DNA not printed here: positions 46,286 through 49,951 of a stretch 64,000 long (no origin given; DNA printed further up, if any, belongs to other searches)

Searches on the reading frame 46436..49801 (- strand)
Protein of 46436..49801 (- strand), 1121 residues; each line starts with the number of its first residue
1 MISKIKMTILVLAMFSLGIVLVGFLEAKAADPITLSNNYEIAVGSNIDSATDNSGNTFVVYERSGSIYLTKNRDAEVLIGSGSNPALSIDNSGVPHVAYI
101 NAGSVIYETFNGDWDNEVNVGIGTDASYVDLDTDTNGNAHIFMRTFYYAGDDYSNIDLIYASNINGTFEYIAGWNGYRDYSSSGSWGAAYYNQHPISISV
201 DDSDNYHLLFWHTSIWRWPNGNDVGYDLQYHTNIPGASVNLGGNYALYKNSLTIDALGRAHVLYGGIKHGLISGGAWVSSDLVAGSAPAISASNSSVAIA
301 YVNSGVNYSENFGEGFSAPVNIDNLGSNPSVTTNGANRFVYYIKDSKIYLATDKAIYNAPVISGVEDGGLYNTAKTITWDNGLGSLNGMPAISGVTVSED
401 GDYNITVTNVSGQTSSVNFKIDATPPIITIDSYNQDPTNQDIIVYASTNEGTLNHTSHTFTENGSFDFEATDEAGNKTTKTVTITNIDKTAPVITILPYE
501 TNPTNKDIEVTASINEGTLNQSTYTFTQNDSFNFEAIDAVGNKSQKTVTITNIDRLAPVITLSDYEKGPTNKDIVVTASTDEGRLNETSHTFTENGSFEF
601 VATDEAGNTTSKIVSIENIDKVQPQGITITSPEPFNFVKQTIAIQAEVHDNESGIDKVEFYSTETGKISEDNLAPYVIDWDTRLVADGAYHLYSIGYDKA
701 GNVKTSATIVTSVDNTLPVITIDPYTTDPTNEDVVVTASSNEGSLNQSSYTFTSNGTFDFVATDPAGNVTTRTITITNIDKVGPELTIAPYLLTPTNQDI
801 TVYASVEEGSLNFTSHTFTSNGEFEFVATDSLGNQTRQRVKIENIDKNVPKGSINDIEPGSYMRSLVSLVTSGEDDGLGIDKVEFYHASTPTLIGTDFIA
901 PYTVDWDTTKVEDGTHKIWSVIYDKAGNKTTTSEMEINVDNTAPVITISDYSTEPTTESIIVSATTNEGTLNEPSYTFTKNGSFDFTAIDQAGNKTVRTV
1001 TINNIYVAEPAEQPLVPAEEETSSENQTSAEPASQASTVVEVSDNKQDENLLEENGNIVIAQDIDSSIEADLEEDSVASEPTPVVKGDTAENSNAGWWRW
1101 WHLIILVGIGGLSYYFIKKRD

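Call 58: search_protein_families(library=pfam, proteins=[window:46436-49801:-], max_evalue=0.001)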
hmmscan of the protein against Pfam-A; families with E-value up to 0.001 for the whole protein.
window:46436-49801:- (1121 aa): 3 families
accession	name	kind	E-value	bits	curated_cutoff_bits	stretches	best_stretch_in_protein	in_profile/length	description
PF17957.7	Big_7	-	3e-19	69.8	24.1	2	627-692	3-68/70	Bacterial Ig domain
PF19077.6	Big_13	-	1.9e-07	32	27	0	908-941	69-102/102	Bacterial Ig-like domain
PF12245.14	Big_3_2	-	0.00015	22.4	23.3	0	920-941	101-122/122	Bacterial Ig-like domain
